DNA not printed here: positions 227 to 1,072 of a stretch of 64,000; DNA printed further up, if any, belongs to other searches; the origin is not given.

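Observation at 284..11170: A ~95-aa beta-rich module shuffled between the N- and C-terminal sides of GT-C glycosyltransferase paralogs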

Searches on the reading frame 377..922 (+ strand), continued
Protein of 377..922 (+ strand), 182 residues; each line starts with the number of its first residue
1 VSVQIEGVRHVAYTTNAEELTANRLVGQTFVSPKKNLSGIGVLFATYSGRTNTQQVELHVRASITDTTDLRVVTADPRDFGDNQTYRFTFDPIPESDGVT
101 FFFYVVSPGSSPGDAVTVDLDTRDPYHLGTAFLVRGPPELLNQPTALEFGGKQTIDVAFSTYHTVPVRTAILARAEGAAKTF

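Call 94: search_protein_families(library=pfam, proteins=[L013:3150-4505:+, L015:3104-4462:+, L011:3060-4436:+, L008:3-1697:+, P0013, P0066, P0086], max_evalue=1)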
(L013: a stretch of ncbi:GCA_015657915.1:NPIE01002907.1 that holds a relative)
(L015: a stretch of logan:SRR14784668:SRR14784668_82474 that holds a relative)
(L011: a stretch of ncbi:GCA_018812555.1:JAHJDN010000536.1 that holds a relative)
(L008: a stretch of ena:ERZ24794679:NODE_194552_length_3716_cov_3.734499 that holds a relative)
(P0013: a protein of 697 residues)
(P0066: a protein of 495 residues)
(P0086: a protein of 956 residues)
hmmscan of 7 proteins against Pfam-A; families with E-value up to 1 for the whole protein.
L013:3150-4505:+ (452 aa): 0 families

L015:3104-4462:+ (453 aa): 1 family
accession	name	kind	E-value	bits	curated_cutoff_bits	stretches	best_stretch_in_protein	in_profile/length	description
PF09594.16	GT87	-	3.6e-05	24.1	25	1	172-342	50-210/237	Glycosyltransferase family 87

L011:3060-4436:+ (459 aa): 0 families

L008:3-1697:+ (565 aa): 0 families

P0013 (697 aa): 4 families
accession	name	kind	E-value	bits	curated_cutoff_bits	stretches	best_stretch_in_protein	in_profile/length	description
PF06315.17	AceK_kinase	-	0.0017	18.4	29.3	0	195-256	136-196/256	Isocitrate dehydrogenase kinase/phosphatase (AceK) kinase domain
PF23192.1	NOMO_12th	-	0.095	13.9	27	0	108-137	38-66/98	NOMO C-terminal transthyretin-like domain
PF00352.27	TBP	-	0.13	12.6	22.9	0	472-520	29-74/85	Transcription factor TFIID (or TATA-binding protein, TBP)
PF12299.13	DUF3627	-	0.62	10.6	20.9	0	205-234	59-88/93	Protein of unknown function (DUF3627)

P0066 (495 aa): 1 family
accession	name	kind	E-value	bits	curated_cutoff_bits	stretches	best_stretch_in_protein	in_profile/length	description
PF06848.17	Disaggr_repeat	-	0.088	12.9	33.9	0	230-272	32-74/179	Disaggregatase related repeat domain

P0086 (956 aa): 2 families
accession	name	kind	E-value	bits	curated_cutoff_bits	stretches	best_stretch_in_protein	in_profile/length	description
PF19764.4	DUF6251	-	0.006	16.8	26.5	1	239-299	59-117/126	Family of unknown function (DUF6251)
PF06474.18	LPAM_MltD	-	0.23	12.1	24.8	1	24-40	14-30/34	MltD lipid attachment motif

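Call 101: fold_search(model_id=the predicted structure, library=viral)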
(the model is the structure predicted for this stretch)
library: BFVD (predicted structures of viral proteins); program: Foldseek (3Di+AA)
matches with E <= 10: 1720; with E <= 0.001: 12
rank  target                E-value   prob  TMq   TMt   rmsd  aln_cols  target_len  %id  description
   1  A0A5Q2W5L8            1.8e-05  1.00  0.63  0.15   4.5       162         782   11  (no name in the UniProt tables at hand)
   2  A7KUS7                3.1e-05  1.00  0.67  0.30   4.4       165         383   13  (no name in the UniProt tables at hand)
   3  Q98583                8.6e-05  1.00  0.58  0.27   3.6       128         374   11  DUF5901 domain-containing protein [Paramecium bursaria Chlorella virus 1]
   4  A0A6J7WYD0            1.1e-04  1.00  0.65  0.18   6.6       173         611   20  Uncharacterized protein [uncultured Caudovirales phage]
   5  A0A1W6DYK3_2          2.2e-04  1.00  0.63  0.14  13.5       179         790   18  DUF4815 domain-containing protein [Aeromonas phage phiA8-29]
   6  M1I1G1                2.8e-04  1.00  0.58  0.20   3.6       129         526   10  (no name in the UniProt tables at hand)
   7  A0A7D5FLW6            3.7e-04  1.00  0.61  0.23   5.0       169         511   16  (no name in the UniProt tables at hand)
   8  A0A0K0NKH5            6.1e-04  1.00  0.58  0.12   5.7       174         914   13  Minor tail protein [Gordonia phage GMA3]
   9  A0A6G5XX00            8.6e-04  1.00  0.62  0.20   4.5       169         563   18  (no name in the UniProt tables at hand)
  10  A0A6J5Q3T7            9.1e-04  1.00  0.59  0.09   5.5       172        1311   13  Uncharacterized protein [uncultured Caudovirales phage]
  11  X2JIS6                9.6e-04  1.00  0.67  0.26   4.9       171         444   14  Putative tail protein [Bacillus phage Bcp1]
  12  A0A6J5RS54            9.6e-04  1.00  0.64  0.09   4.9       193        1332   11  Dockerin domain-containing protein [uncultured Caudovirales phage]
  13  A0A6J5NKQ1            1.0e-03  1.00  0.63  0.59   3.8       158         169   15  Uncharacterized protein [uncultured Caudovirales phage]
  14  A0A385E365            1.1e-03  1.00  0.62  0.24   4.8       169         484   11  Minor tail protein [Gordonia phage Schmidt]
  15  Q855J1                1.2e-03  1.00  0.55  0.21   5.3       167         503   12  Minor tail protein [Mycobacterium virus Che8]
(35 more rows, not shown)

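Call 103: search_protein_families(library=phrogs, proteins=[window:401-871:+, P0010, P0153], max_evalue=0.1)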
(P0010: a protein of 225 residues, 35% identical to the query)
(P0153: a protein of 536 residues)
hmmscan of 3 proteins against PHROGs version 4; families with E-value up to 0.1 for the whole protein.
seq(157 aa): 1 family
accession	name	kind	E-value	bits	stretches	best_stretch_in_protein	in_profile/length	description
phrog_5577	-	tail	0.09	13.2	1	38-112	121-176/295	minor tail protein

P0010 (225 aa): 0 families

P0153 (536 aa): 4 families
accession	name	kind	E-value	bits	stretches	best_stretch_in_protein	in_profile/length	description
phrog_18597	-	unknown function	0.0036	18.6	0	265-297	18-50/126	-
phrog_14902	-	unknown function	0.0065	17.7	0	271-320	53-104/108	-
phrog_16936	-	unknown function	0.013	16.7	0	258-294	26-62/145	-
phrog_29654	-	unknown function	0.078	14.2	0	292-337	19-64/74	-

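Call 107: find_related_loci(query=A6, collection=metagenome_contigs, flank=4000)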
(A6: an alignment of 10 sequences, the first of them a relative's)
Query A6 (225 aa) in metagenome_contigs; peptide patterns used: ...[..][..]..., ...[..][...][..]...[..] (x = any residue, [..] = any of these).
286 stretches matched a pattern; 76 encode a relative of the query (tblastn E <= 1e-3); 74 distinct loci.
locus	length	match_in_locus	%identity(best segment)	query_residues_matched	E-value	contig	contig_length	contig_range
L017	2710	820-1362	46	6-194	2e-43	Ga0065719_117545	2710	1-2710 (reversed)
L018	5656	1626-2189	39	10-200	2e-41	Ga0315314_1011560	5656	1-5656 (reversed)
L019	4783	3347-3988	37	3-208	4e-41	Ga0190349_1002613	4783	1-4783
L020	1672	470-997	40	39-214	9e-41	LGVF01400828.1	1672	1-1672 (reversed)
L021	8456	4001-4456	48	23-175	1e-39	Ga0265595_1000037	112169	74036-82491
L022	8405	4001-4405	48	38-172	1e-39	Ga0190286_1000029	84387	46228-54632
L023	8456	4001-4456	48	23-175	1e-39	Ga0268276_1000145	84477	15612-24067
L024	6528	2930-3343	44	39-176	1e-38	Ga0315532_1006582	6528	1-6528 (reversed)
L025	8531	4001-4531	39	22-192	2e-38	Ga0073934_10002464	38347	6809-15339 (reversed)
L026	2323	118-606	40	38-200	6e-38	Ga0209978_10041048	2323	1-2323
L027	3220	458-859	46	39-172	1e-37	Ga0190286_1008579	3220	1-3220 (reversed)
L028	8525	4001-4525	38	39-212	3e-37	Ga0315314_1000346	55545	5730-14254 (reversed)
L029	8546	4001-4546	41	39-212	2e-37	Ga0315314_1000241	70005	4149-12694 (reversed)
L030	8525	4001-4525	38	39-212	3e-37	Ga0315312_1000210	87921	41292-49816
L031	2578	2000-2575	33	3-192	2e-36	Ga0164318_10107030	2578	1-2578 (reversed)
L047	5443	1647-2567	46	41-208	5e-31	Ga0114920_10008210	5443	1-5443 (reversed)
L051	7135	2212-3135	46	41-213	1e-30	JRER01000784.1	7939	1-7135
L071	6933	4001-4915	36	42-206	1e-24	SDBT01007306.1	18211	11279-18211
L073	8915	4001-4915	36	42-206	5e-24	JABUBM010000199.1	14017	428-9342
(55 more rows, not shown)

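Call 113: search_protein_families(library=pfam, alignment_id=A7, max_evalue=0.01)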
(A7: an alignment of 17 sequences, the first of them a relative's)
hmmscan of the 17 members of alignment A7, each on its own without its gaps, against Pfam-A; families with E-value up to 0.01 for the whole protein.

A. member 1, L051:715-2079:+ (455 aa): 1 family
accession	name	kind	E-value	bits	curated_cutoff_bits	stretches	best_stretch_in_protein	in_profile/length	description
PF05007.19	Mannosyl_trans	-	3.2e-07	30.9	23.4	1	192-284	5-86/259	Mannosyltransferase (PIG-M)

B. families by the number of members that match (of 17 scanned): 5 families
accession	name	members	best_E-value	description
PF09594.16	GT87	7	3.7e-08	Glycosyltransferase family 87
PF05007.19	Mannosyl_trans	4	3.1e-07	Mannosyltransferase (PIG-M)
PF09913.15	DUF2142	1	2.7e-11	Predicted membrane protein (DUF2142)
PF00150.24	Cellulase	1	2.1e-07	Cellulase (glycosyl hydrolase family 5)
PF13231.12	PMT_2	1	5.4e-06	Dolichyl-phosphate-mannose-protein mannosyltransferase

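Call 114: search_protein_families(library=pfam, alignment_id=A8, max_evalue=0.01)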
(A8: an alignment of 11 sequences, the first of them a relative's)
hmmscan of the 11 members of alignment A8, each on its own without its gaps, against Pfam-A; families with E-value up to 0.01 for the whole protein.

A. member 1, L051:3188-4642:+ (485 aa): 3 families
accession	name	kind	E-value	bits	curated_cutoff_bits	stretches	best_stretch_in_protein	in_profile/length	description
PF01943.22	Polysacc_synt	-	1.1e-35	123.9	28.2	1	8-275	2-273/274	Polysaccharide biosynthesis protein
PF13440.11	Polysacc_synt_3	-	1.7e-16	60.8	23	1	32-317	3-284/293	Polysaccharide biosynthesis protein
PF01554.23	MatE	-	5e-06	26.7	24.9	1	216-376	1-161/161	MatE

B. families by the number of members that match (of 11 scanned): 15 families
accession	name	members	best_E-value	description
PF01943.22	Polysacc_synt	5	1e-41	Polysaccharide biosynthesis protein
PF13440.11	Polysacc_synt_3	5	2.9e-18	Polysaccharide biosynthesis protein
PF01554.23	MatE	5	5e-06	MatE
PF02366.24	PMT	2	2.6e-15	Dolichyl-phosphate-mannose-protein mannosyltransferase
PF13231.12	PMT_2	2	2.2e-09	Dolichyl-phosphate-mannose-protein mannosyltransferase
PF14524.12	Wzt_C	1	6.4e-27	Wzt C-terminal domain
PF00005.33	ABC_tran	1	1.4e-21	ABC transporter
PF01593.30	Amino_oxidase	1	1.4e-18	Flavin containing amine oxidoreductase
PF13186.11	SPASM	1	4e-13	Iron-sulfur cluster-binding domain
PF04055.27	Radical_SAM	1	2e-09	Radical SAM superfamily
PF03275.19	GLF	1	1.4e-05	UDP-galactopyranose mutase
PF13450.12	NAD_binding_8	1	8.9e-05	NAD(P)-binding Rossmann-like domain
PF13555.12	AAA_29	1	0.0047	P-loop containing region of AAA domain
PF13476.12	AAA_23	1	0.0081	AAA domain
PF25199.1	nSTAND_NTPase5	1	0.0099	Novel STAND NTPase 5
